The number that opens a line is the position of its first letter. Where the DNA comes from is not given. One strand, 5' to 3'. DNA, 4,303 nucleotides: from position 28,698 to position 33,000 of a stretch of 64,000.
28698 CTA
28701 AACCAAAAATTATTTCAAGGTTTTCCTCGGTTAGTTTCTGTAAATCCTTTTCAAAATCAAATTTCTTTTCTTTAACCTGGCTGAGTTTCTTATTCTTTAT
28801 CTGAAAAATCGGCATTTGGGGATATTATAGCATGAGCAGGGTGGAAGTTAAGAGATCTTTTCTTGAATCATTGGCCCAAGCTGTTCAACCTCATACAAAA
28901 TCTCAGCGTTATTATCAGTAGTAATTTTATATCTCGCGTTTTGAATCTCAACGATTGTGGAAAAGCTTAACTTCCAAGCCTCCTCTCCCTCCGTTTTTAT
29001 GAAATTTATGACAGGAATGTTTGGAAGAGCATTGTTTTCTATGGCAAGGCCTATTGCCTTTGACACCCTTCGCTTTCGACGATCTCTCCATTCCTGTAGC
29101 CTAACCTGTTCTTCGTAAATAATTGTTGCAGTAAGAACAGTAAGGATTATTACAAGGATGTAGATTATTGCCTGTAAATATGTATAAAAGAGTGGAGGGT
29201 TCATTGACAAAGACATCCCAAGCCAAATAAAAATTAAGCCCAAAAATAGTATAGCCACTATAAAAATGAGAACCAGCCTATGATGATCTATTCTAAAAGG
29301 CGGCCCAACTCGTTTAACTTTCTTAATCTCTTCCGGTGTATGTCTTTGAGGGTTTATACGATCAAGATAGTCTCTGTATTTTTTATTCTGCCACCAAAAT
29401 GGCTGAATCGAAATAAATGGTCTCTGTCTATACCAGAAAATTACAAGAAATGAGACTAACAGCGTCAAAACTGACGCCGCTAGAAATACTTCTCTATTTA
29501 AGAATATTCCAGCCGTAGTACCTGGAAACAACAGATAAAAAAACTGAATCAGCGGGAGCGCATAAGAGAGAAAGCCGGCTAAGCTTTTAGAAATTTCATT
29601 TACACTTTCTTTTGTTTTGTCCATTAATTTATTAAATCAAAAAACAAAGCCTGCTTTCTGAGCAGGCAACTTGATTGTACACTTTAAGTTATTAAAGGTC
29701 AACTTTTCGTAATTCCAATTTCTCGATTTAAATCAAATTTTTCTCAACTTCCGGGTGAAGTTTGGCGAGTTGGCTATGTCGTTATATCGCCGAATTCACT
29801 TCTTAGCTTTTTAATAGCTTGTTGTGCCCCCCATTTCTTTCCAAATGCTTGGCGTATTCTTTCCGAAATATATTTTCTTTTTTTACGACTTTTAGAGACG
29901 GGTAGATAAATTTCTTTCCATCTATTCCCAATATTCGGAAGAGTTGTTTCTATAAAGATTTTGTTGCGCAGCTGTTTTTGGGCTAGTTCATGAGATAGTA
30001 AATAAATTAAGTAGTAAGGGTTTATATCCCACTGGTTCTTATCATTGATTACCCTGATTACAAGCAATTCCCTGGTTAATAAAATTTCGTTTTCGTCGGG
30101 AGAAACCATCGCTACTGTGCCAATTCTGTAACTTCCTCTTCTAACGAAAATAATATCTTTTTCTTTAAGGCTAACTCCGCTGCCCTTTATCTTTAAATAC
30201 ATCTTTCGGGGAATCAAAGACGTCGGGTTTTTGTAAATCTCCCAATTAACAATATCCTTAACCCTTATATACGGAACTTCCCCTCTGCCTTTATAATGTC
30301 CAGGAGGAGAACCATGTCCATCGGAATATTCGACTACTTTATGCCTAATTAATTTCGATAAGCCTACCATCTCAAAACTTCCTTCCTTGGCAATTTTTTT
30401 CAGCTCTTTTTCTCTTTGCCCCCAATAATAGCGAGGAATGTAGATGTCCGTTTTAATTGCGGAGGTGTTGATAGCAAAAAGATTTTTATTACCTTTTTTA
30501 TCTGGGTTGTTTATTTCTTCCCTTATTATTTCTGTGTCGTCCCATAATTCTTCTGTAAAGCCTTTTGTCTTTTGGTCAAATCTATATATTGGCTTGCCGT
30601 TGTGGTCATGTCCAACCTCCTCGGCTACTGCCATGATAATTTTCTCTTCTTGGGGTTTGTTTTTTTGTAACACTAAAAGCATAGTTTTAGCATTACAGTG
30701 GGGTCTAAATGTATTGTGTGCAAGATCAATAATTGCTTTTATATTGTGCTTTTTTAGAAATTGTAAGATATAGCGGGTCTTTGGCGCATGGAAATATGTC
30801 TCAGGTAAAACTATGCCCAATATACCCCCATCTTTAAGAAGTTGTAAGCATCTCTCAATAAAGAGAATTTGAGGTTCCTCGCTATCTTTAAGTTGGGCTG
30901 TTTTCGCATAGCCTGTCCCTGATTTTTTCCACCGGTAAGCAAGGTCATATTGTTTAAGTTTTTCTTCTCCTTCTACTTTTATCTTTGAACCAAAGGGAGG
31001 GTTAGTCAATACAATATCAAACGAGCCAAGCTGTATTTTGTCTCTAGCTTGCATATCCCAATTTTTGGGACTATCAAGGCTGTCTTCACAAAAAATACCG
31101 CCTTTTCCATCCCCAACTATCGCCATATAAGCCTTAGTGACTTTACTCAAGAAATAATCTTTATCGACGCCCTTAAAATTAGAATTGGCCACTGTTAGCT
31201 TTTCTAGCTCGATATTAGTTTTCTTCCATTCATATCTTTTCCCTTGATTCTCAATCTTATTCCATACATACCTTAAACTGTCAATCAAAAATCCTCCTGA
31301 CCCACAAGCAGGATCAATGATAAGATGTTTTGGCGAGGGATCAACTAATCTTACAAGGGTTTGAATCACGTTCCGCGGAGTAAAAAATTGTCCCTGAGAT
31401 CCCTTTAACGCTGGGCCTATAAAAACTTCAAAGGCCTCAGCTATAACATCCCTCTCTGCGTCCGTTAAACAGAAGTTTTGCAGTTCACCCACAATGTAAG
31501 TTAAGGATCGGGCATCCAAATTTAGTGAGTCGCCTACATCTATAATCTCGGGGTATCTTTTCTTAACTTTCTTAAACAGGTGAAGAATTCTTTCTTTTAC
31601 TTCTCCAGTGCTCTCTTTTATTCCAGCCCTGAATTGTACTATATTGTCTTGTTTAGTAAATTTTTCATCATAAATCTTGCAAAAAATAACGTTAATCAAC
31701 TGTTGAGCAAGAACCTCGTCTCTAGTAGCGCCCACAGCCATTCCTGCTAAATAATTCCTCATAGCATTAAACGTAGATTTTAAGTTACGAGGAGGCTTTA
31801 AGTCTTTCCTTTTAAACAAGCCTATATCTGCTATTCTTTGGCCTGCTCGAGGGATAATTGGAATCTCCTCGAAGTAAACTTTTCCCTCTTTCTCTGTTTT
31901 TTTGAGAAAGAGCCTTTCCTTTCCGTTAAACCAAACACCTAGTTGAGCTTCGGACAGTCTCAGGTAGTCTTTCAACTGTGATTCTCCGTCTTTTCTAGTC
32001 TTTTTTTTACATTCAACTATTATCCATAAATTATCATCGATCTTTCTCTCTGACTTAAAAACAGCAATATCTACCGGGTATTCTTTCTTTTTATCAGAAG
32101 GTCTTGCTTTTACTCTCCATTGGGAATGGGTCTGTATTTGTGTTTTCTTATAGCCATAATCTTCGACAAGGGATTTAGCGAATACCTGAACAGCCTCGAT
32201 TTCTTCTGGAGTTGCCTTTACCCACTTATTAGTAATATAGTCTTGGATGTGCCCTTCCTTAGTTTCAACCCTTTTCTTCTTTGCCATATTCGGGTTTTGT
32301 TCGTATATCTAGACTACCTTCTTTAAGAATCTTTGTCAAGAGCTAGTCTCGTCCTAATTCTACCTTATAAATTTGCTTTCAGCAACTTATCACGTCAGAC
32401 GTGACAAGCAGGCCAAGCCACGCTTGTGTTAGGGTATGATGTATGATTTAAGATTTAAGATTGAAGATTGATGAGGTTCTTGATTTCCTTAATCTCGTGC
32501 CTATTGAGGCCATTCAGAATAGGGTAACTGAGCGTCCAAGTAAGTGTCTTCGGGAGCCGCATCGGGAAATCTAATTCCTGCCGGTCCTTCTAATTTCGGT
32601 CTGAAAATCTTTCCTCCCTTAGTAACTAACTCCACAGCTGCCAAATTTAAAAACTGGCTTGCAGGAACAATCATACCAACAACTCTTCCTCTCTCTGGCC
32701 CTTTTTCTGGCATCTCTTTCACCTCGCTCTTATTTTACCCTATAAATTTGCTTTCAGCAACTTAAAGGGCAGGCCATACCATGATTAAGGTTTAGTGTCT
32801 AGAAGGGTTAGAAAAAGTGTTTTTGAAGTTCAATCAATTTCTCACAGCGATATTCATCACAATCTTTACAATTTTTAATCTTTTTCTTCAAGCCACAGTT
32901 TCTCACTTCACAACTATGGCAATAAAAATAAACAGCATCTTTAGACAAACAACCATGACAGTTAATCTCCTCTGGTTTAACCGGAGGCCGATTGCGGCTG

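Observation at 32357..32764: RM promoter/operator duplicated in front of a small AbrB/MazE-fold ORF: a non-canonical controller circuit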

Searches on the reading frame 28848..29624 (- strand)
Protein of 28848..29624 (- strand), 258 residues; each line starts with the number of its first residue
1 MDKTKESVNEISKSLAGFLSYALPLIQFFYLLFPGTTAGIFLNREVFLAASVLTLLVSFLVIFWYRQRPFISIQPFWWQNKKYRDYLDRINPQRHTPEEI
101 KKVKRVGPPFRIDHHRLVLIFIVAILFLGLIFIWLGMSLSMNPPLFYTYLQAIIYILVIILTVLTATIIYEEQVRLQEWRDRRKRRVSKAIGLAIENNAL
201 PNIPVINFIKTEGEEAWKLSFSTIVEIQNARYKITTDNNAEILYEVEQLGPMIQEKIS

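Call 9: search_protein_families(library=pfam, proteins=[window:28848-29624:-], max_evalue=1)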
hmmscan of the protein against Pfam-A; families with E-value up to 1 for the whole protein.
window:28848-29624:- (258 aa): 4 families
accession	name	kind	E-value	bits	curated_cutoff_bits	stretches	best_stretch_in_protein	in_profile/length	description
PF04246.17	RseC_MucC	-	0.011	16.1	24.4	1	15-68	65-117/130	Positive regulator of sigma(E), RseC/MucC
PF07219.19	HemY_N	-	0.013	16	31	1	131-189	4-61/107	HemY protein N-terminus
PF20990.2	DUF2207_C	-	0.03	14.5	33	0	21-67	143-187/247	Predicted membrane protein (DUF2207) C-terminal domain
PF00335.26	Tetraspanin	-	0.32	11.1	32.1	1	113-183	44-104/225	Tetraspanin family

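Call 69: search_protein_families(library=padloc, proteins=[window:28848-29624:-], max_evalue=0.1)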
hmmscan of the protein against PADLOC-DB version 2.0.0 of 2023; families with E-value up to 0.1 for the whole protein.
window:28848-29624:- (258 aa): 1 family
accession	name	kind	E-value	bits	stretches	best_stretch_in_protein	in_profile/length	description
PDLC02434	Aga2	-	0.00011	19.6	1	99-180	281-364/370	-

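Call 70: search_protein_families(library=ncbifam, proteins=[window:28848-29624:-], max_evalue=0.1)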
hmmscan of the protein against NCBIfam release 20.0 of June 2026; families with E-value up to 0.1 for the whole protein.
window:28848-29624:- (258 aa): 1 family
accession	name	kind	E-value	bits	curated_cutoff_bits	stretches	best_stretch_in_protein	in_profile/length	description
NF033218.1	anchor_AmaP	equivalog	0.064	13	55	0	118-169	9-65/166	alkaline shock response membrane anchor protein AmaP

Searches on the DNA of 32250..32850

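Call 7: search_rna_families(source=window, start=32250, end=32850, threshold=evalue, max_evalue=10, show_alignments=3)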
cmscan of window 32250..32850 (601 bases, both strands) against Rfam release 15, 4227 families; matches with E-value up to 10: 0.
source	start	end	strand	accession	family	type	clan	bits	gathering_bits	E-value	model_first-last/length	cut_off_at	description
